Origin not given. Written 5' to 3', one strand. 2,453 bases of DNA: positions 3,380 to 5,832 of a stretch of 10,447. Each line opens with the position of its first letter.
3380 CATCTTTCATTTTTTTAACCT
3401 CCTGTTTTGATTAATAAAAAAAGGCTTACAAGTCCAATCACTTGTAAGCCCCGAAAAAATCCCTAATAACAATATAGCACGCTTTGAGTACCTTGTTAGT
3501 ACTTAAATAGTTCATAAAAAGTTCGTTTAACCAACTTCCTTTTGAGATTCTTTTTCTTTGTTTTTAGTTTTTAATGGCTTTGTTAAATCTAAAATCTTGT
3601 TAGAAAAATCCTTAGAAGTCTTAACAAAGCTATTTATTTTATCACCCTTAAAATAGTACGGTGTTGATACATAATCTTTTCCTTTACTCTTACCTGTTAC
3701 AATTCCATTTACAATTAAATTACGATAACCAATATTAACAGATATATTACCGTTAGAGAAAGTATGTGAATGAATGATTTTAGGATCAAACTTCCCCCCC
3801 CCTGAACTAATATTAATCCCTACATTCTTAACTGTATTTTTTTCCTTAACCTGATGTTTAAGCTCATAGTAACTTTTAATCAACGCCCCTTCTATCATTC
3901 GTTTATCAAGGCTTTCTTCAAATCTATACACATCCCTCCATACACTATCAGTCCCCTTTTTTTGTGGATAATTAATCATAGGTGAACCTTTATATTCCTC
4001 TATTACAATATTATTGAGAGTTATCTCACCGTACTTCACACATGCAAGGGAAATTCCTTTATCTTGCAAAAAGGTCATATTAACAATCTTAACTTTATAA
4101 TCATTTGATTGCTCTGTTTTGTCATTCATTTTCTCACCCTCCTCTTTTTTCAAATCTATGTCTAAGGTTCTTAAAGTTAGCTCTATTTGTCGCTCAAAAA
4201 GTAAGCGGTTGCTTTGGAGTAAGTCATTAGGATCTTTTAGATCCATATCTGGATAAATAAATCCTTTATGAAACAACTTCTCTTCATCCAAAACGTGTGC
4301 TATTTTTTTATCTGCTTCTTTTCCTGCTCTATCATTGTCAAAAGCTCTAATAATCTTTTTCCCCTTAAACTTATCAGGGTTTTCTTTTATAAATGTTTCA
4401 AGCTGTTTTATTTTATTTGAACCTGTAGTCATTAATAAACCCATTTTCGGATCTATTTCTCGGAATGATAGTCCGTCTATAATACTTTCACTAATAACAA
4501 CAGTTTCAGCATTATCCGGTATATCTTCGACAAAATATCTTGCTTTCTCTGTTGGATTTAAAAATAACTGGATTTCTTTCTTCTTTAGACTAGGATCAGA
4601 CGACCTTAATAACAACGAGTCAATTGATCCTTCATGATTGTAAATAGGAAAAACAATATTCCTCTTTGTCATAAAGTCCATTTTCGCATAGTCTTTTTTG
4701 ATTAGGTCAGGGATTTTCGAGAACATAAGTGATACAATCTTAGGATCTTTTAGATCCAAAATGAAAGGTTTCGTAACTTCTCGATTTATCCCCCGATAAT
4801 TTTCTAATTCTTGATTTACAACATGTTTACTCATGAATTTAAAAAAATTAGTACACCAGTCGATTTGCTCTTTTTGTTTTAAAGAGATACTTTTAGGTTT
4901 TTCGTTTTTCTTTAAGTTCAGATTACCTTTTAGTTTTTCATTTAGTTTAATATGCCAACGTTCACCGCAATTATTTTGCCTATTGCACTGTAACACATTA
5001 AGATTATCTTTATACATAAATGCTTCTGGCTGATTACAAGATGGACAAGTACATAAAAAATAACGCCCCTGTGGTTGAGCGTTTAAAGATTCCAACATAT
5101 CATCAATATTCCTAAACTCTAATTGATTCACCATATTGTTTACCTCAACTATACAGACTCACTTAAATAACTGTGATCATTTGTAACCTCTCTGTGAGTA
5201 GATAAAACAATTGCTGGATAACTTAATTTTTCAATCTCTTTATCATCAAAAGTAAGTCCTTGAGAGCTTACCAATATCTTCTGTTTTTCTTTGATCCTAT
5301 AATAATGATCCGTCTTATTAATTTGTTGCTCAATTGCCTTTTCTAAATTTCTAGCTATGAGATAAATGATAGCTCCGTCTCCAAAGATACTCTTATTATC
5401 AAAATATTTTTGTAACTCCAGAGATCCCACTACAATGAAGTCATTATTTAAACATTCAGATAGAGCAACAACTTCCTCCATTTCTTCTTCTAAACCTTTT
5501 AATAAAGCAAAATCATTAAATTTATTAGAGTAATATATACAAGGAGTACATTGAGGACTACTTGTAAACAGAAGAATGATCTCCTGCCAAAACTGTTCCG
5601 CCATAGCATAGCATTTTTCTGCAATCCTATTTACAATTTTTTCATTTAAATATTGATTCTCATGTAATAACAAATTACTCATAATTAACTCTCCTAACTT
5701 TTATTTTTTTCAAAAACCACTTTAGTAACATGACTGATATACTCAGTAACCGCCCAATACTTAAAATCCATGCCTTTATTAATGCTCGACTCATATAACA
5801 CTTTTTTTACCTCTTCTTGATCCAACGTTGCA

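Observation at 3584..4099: Conjugative primase carries two C-terminal SpoVG-like domains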

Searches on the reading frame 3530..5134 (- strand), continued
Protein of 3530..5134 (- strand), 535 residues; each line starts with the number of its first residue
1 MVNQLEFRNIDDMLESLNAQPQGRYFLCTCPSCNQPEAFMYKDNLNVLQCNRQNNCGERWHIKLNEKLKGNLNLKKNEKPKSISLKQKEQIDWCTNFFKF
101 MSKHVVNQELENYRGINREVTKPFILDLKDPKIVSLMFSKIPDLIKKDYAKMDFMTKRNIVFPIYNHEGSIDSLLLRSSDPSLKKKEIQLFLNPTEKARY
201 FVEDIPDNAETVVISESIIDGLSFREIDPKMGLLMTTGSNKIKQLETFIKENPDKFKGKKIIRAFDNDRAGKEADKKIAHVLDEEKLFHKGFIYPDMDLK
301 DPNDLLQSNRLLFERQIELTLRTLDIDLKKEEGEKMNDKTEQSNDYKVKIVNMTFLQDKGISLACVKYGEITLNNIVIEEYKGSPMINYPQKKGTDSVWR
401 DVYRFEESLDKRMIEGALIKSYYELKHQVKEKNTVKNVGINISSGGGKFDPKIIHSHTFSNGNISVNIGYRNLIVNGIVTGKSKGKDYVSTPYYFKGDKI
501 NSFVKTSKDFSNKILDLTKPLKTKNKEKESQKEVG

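Call 49: find_encoding_contigs(protein=P0004, flank=8000, max_places=2)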
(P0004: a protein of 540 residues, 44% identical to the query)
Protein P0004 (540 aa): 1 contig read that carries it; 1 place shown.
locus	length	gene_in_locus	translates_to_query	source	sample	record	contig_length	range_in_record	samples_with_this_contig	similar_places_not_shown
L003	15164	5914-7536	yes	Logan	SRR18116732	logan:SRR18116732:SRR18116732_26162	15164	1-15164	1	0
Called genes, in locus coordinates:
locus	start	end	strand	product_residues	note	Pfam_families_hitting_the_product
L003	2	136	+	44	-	?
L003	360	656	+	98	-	-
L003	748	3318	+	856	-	-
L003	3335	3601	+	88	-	-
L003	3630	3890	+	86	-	-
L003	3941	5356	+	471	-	-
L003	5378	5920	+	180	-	-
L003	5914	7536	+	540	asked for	PF04026:SpoVG (faint), PF13155:Toprim_2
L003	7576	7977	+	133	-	-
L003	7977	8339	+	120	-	-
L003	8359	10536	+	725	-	PF02534:T4SS-DNA_transf, PF10412:TrwB_AAD_bind, PF12696:TraG-D_C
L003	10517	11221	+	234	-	-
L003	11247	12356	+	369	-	PF00437:T2SSE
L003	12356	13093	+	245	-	-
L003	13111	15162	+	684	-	?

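Call 60: find_encoding_contigs(protein=P0001, flank=10000, max_places=3)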
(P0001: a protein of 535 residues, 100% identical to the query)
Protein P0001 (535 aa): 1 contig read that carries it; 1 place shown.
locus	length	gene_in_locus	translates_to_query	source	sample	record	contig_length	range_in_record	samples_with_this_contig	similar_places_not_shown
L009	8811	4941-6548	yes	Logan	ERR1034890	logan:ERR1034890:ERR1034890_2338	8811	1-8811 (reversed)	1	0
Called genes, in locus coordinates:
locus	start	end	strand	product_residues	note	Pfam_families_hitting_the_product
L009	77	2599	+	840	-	-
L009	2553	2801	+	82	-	-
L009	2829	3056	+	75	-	PF18895:T4SS_pilin (weak)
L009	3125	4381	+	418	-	-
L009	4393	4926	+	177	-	-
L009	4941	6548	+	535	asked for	PF13155:Toprim_2, PF13362:Toprim_3 (weak)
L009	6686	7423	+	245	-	-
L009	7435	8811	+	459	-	?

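Call 80: list_cluster_members(proteins=[P0001, P0026, P0029, P0031, P0033, P0034, P0032, P0003, P0038, P0040])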
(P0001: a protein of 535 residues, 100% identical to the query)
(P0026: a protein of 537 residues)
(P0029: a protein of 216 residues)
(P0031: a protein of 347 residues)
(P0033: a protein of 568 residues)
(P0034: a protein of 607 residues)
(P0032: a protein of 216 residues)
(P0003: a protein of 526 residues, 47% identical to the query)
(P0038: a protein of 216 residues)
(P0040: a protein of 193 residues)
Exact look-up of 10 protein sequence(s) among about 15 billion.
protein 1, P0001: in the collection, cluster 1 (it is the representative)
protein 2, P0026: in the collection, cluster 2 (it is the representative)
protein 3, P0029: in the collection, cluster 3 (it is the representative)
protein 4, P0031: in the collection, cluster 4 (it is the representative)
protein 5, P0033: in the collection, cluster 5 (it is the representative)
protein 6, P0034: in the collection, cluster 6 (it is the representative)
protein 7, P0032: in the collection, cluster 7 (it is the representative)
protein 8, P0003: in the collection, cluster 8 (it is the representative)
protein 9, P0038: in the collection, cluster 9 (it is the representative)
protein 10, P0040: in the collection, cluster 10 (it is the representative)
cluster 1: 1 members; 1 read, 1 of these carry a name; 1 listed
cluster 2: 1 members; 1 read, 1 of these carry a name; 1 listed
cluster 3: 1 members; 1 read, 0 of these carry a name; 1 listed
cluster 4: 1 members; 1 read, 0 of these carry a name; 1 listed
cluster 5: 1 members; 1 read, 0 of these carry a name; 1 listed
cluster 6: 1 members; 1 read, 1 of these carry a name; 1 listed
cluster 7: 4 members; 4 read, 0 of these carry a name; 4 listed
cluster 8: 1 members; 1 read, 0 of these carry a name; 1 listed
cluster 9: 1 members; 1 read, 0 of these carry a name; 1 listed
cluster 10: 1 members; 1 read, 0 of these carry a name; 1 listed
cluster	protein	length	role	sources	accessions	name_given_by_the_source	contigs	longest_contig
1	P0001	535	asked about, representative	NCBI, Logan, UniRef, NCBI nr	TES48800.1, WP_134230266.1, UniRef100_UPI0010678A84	hypothetical protein E2L07_18205 [Halalkalibacterium halodurans] | toprim domain-containing protein n=1 Tax=Halalkalibacterium halodurans TaxID=86665 ... | toprim domain-containing protein [Halalkalibacterium halodurans]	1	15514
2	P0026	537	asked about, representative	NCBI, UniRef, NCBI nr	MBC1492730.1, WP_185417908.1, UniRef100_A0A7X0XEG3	hypothetical protein HCI99_12970 [Listeria booriae] | Uncharacterized protein n=1 Tax=Listeria booriae TaxID=1552123 RepID=A0A7X0XEG3_9LIST | hypothetical protein [Listeria booriae]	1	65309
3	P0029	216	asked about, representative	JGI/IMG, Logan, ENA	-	-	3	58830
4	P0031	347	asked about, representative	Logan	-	-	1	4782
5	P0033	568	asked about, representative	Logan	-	-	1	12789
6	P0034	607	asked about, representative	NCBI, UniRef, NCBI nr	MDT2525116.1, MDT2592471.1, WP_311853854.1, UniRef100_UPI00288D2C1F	hypothetical protein P7D73_18085 [Enterococcus raffinosus] | hypothetical protein n=1 Tax=Enterococcus raffinosus TaxID=71452 RepID=UPI00288D2C1F | hypothetical protein [Enterococcus raffinosus]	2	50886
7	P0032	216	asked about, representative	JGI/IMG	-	-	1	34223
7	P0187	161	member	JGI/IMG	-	-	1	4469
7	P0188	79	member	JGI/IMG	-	-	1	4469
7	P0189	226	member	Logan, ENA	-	-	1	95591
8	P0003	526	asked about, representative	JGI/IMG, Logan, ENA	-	-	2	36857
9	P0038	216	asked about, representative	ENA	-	-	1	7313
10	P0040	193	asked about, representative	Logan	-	-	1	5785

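Call 85: find_encoding_contigs(protein=P0002, flank=3000, max_places=1)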
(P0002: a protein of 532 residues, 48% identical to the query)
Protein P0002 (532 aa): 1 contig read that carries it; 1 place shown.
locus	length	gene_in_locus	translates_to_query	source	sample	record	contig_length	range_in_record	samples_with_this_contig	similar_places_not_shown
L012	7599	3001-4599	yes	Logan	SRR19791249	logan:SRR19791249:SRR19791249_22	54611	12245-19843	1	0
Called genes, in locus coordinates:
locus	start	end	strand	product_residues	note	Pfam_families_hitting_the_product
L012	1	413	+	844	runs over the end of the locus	-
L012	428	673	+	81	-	-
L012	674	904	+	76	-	PF18895:T4SS_pilin (weak)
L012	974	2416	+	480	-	-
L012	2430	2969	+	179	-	-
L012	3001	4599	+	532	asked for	PF13155:Toprim_2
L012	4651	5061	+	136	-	-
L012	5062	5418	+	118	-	-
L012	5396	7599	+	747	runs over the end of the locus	PF02534:T4SS-DNA_transf, PF10412:TrwB_AAD_bind, PF12696:TraG-D_C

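Call 86: find_encoding_contigs(protein=P0006, flank=3000, max_places=1)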
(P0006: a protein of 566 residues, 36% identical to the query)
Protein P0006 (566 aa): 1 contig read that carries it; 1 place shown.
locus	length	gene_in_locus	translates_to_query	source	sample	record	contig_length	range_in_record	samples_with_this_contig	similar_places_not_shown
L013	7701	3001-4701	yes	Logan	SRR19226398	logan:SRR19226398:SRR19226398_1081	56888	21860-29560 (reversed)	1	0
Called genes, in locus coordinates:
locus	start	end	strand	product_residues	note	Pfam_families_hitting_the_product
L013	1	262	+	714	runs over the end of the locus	PF01751:Toprim, PF01131:Topoisom_bac, PF13342:Toprim_Crpt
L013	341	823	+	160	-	-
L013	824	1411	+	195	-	PF04471:Mrr_cat, PF22722:NA-iREase1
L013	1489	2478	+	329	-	-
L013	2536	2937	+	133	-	-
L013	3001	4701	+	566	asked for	PF13155:Toprim_2, PF13362:Toprim_3 (faint)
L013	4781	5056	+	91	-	-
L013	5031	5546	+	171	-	PF02452:PemK_toxin (weak)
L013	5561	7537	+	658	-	PF02534:T4SS-DNA_transf, PF10412:TrwB_AAD_bind, PF12696:TraG-D_C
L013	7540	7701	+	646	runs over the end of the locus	PF26635:DUF8208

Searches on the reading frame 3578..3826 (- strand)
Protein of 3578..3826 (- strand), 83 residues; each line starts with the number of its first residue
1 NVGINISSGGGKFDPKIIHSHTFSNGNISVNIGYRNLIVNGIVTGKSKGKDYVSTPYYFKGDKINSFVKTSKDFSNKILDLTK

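Call 21: search_protein_families(library=pfam, alignment_id=A3, max_evalue=10)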
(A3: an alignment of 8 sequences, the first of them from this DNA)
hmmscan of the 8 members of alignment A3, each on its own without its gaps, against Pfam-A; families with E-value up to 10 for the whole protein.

A. member 1, seq(83 aa): 0 families

B. families by the number of members that match (of 8 scanned): 3 families
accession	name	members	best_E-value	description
PF04026.17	SpoVG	3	0.0015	SpoVG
PF05791.16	Bacillus_HBL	1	0.057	Bacillus haemolytic enterotoxin (HBL)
PF22887.1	DUF7022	1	0.14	Family of unknown function (DUF7022)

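Call 23: search_solved_structures(query=A3, max_evalue=10, show_alignments=3)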
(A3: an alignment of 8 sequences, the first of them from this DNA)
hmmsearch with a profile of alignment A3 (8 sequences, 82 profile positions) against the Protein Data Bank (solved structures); distinct sequences matched with E-value up to 10: 5.
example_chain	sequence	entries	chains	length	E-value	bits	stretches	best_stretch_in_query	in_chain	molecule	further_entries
2gic_A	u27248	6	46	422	0.5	13.5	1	28-75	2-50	Nucleocapsid protein | NUCLEOPROTEIN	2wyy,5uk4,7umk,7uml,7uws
5ukb_D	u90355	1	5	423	0.61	13.3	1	29-75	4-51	Nucleocapsid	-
2qvj_A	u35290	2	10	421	0.82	12.8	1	30-75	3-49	Nucleocapsid protein | Nucleoprotein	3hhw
3hhz_K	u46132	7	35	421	0.83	12.8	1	30-75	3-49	Nucleoprotein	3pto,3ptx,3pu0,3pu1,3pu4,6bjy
1s6i_A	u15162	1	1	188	0.89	12.7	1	14-60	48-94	Calcium-dependent protein kinase SK5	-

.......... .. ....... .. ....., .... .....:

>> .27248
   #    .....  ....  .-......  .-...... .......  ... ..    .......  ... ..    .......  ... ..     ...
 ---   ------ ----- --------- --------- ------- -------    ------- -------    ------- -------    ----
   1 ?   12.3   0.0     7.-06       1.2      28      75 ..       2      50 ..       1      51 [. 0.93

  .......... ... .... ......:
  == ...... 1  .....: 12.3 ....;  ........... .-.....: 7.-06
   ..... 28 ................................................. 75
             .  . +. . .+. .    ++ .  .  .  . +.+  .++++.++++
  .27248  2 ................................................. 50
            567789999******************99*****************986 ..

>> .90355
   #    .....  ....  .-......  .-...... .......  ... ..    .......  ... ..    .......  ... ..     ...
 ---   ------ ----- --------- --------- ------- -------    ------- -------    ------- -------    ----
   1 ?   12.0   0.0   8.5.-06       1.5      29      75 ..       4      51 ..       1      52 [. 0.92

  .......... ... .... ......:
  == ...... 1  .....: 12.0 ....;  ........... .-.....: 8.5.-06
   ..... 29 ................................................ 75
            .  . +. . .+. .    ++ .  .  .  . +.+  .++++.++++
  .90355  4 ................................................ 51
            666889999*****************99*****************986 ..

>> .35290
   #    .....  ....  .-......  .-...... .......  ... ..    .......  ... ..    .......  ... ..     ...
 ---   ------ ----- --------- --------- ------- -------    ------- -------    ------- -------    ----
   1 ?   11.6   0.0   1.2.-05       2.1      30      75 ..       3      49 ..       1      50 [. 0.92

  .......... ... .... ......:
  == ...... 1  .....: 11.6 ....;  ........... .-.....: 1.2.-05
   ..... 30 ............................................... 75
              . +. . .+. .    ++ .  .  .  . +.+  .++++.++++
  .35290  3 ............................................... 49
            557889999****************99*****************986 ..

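Call 57: predict_structure(alignment_id=A3)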
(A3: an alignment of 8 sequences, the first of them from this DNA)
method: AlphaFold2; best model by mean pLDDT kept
length: 83 residues; sequences in the alignment: 8
mean_pLDDT: 81.3   pTM: 0.67
mean pLDDT of the five models: 81.3, 80.1, 77.2, 76.1, 76.0
residues with pLDDT >= 90: 38; 70-90: 31; 50-70: 5; < 50: 9
segments of 3 or more residues with pLDDT < 50: 1-9
pLDDT, mean of each block of 10 residues (from residue 1): 41 85 94 86 92 81 79 91 90
secondary structure, 60 per line:
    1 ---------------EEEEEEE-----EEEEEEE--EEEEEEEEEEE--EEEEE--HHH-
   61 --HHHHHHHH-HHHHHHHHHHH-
elements in order: E16-22 E28-34 E37-47 E50-54 H63-70 H72-82

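Call 61: fold_search(model_id=the predicted structure, library=pdb)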
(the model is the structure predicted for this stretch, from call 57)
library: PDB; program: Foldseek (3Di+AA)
matches with E <= 10: 276; with E <= 0.001: 0
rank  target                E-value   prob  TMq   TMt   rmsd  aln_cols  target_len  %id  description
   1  3rfa_B                7.7e-01  0.89  0.41  0.11   2.0        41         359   17  X-ray structure of RlmN from Escherichia coli in complex with S-adenosylmethionine (released 2011-05-11)
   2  3rf9_B                8.2e-01  0.87  0.41  0.11   1.9        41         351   17  X-ray structure of RlmN from Escherichia coli (released 2011-05-11)
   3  3rf9_A                8.7e-01  0.87  0.42  0.11   1.9        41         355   17  X-ray structure of RlmN from Escherichia coli (released 2011-05-11)
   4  9b7b_B                8.7e-01  0.12  0.27  0.15   8.2        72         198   12  Crystal structure of humanized 44H10 Fab Version 22 in complex with HLA-DR (HLA-DRA*01:01/HLA-DRB1*04:01) (released 2024-08-07)
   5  3rfa_A                9.2e-01  0.87  0.42  0.11   1.8        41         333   17  X-ray structure of RlmN from Escherichia coli in complex with S-adenosylmethionine (released 2011-05-11)
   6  6v41_AAA              9.2e-01  0.12  0.23  0.30  12.1        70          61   16  crystal structure of CDY1 chromodomain bound to H3K9me3 (released 2019-12-25)
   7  4r4k_D                9.2e-01  0.06  0.16  0.11  11.8        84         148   18  Crystal structure of a cystatin-like protein (BACCAC_01506) from Bacteroides caccae ATCC 43185 at 1.69 A resolution (released 2014-10-01)
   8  4pl2_A                1.0e+00  0.84  0.42  0.11   1.9        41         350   17  X-ray crystal structure of C118A RlmN from Escherichia coli (released 2014-05-28)
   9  4pso_B                1.0e+00  0.16  0.32  0.15  11.6       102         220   14  Crystal structure of apeThermo-DBP-RP2 bound to ssDNA dT10 (released 2014-04-30)
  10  6wkr_P                1.0e+00  0.15  0.25  0.12   8.8        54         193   11  PRC2-AEBP2-JARID2 bound to H2AK119ub1 nucleosome (released 2021-02-03)
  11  5hr6_A                1.1e+00  0.77  0.40  0.10   2.3        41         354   17  X-ray crystal structure of C118A RlmN with cross-linked tRNA purified from Escherichia coli (released 2016-04-13)
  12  8rth_A                1.1e+00  0.77  0.42  0.06   2.5        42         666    7  Trypanosoma brucei 3-methylcrotonyl-CoA carboxylase (released 2024-04-17)
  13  4pl1_B                1.2e+00  0.82  0.42  0.11   1.9        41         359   17  X-ray crystal structure of C118A RlmN from Escherichia coli with S-adenosylmethionine (released 2014-05-28)
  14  4pl1_A                1.2e+00  0.77  0.41  0.11   2.0        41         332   17  X-ray crystal structure of C118A RlmN from Escherichia coli with S-adenosylmethionine (released 2014-05-28)
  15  4pso_A                1.2e+00  0.21  0.35  0.16  11.9        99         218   14  Crystal structure of apeThermo-DBP-RP2 bound to ssDNA dT10 (released 2014-04-30)
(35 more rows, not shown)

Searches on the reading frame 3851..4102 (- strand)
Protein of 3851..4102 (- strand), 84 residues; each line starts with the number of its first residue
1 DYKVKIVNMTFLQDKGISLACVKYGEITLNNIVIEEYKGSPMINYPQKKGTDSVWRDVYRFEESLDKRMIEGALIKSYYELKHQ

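Call 20: search_protein_families(library=pfam, alignment_id=A2, max_evalue=10)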
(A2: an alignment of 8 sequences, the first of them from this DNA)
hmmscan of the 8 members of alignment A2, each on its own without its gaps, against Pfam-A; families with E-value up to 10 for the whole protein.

A. member 1, seq(84 aa): 0 families

B. families by the number of members that match (of 8 scanned): 2 families
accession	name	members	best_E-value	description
PF04026.17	SpoVG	4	3.7e-07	SpoVG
PF08923.16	MAPKK1_Int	1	0.19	Mitogen-activated protein kinase kinase 1 interacting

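Call 22: search_solved_structures(query=A2, max_evalue=10, show_alignments=3)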
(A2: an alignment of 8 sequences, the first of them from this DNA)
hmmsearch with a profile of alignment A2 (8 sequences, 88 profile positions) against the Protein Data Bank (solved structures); distinct sequences matched with E-value up to 10: 4.
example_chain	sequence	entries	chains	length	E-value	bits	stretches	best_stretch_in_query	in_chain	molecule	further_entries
2i9x_A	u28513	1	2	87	0.53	14.1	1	14-63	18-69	Putative septation protein spoVG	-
2ia9_A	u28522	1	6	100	0.77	13.6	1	16-60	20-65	Putative septation protein spoVG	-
2i9z_A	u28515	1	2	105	0.82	13.5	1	14-63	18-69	Putative septation protein spoVG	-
5zey_C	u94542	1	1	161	0.84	13.5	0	17-41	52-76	SsrA-binding protein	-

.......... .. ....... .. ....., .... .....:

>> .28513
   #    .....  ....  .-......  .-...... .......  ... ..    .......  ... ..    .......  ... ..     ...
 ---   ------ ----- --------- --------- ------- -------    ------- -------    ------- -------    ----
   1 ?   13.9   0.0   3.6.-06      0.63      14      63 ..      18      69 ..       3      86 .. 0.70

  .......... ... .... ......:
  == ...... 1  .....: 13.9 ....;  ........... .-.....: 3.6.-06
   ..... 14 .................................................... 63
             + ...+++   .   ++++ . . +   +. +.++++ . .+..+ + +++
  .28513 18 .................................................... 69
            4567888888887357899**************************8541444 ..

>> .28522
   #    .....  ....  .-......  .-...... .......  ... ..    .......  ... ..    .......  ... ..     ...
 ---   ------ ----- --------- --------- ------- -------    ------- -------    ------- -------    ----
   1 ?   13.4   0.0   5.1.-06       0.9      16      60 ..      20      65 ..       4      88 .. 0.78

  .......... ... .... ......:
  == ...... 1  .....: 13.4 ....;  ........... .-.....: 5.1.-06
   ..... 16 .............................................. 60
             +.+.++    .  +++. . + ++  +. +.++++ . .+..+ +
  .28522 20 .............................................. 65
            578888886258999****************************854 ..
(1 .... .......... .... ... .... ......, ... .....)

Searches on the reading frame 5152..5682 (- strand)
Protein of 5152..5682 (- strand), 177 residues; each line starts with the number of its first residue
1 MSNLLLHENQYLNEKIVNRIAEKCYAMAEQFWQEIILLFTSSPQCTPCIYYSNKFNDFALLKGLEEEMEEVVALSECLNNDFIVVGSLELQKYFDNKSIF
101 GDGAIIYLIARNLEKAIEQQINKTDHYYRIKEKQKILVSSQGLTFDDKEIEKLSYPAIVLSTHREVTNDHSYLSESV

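Call 3: search_protein_families(library=pfam, proteins=[window:5152-5682:-], max_evalue=1)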
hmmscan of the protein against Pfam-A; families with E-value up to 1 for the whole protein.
window:5152-5682:- (177 aa): 1 family
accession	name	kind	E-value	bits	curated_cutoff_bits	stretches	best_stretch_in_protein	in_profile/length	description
PF17585.7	Phage_Arf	-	0.017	15.5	27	1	100-122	5-27/47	Accessory recombination function protein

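Call 4: search_protein_families(library=ncbifam, proteins=[window:5152-5682:-], max_evalue=1)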
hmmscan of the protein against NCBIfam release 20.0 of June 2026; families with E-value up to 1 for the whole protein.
window:5152-5682:- (177 aa): 1 family
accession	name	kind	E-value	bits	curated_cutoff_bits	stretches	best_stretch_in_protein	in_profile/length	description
TIGR03538.1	DapC_gpp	equivalog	0.071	11.9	474.6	1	8-79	140-209/395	succinyldiaminopimelate transaminase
